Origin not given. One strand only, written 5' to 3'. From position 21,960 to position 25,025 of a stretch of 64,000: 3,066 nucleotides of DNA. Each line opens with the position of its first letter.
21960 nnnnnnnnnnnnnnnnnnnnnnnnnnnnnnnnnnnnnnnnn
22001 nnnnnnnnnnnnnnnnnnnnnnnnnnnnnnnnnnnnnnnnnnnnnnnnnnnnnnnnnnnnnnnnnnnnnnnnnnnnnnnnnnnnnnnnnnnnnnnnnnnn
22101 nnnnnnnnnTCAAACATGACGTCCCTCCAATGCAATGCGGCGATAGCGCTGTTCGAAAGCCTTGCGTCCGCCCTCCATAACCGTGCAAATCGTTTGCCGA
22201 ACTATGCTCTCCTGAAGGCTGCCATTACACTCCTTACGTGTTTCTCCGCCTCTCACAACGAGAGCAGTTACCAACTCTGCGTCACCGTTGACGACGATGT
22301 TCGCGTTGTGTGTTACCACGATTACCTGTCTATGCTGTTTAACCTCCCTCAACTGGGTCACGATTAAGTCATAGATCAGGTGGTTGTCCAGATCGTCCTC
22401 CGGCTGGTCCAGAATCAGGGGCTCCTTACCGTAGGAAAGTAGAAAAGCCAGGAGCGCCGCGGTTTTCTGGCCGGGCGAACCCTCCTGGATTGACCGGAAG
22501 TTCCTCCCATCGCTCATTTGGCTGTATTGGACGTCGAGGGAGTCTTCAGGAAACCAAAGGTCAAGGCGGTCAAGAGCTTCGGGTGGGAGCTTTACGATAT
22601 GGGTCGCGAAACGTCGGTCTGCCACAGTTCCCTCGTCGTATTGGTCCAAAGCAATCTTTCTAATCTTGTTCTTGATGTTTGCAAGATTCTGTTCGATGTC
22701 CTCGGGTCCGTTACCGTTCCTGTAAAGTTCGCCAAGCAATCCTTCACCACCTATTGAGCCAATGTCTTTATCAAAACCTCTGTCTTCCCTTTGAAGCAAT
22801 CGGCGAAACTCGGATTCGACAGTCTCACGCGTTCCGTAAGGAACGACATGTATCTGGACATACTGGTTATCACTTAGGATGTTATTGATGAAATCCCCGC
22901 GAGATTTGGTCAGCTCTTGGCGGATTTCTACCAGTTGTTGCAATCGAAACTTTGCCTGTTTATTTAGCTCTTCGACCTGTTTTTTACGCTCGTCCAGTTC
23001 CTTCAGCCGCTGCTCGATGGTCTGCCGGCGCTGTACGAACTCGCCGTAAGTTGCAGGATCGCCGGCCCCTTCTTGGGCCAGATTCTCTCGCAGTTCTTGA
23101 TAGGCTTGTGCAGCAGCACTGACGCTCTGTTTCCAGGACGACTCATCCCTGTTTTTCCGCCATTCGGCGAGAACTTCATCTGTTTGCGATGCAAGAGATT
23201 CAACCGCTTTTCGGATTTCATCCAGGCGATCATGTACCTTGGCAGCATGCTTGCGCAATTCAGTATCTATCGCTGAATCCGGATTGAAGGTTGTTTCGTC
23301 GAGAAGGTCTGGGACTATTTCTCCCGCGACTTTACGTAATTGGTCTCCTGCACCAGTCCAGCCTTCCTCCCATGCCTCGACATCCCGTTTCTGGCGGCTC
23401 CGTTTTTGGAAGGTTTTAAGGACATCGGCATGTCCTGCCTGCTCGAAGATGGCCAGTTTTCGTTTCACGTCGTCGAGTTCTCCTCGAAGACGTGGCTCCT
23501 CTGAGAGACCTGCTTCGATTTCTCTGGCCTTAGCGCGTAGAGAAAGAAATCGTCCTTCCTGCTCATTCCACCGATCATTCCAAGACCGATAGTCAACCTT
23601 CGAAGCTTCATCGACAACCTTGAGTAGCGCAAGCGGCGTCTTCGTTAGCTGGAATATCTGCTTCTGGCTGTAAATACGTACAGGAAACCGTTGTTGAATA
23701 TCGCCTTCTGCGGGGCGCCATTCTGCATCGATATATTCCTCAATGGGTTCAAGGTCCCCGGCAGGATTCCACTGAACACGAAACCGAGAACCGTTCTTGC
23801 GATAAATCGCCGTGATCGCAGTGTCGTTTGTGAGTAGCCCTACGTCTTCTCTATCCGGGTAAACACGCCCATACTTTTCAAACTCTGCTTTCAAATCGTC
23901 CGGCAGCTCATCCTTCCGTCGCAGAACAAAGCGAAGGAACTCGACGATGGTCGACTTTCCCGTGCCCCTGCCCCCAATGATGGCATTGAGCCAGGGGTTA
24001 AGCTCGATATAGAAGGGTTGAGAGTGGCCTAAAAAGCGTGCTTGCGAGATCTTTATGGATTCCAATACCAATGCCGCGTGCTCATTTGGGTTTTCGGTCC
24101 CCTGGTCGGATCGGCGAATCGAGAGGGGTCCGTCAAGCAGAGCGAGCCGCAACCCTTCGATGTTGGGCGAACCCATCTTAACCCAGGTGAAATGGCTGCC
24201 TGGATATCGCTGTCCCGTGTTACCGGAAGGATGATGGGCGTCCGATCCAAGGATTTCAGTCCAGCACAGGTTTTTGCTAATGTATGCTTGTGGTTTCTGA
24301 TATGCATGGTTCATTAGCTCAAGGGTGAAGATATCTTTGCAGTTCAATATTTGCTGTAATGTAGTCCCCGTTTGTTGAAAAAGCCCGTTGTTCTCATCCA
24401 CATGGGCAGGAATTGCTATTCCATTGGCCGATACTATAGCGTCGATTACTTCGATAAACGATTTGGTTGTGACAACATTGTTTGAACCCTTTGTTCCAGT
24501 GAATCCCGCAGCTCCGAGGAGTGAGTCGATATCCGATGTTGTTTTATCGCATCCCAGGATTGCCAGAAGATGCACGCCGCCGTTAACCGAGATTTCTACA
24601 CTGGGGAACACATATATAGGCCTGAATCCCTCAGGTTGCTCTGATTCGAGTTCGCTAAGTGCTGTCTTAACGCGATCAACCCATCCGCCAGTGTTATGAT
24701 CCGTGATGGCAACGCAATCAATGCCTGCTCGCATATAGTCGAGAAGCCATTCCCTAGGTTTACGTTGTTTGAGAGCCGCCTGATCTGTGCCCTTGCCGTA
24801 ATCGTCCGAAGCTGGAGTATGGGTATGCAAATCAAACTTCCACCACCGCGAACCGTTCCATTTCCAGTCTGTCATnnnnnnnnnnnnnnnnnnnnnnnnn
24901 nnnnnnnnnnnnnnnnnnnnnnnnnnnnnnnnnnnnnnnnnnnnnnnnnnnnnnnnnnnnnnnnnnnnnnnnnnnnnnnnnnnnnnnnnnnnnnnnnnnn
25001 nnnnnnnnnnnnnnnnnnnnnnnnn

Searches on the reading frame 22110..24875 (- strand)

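Call 53: search_protein_families(library=pfam, max_evalue=0.0001, proteins=[window:22110-24875:-])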
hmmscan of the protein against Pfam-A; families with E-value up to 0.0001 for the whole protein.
window:22110-24875:- (921 aa): 3 families
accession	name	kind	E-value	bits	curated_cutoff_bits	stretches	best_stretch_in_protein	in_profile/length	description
PF13304.12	AAA_21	-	1.2e-09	39.1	27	1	751-861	220-303/304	AAA domain, putative AbiEii toxin, Type IV TA system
PF02463.25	SMC_N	-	3.3e-09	36.9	40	0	616-866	105-207/220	RecF/RecN/SMC N terminal domain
PF13476.12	AAA_23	-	1.5e-05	26.2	27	0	282-638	8-197/201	AAA domain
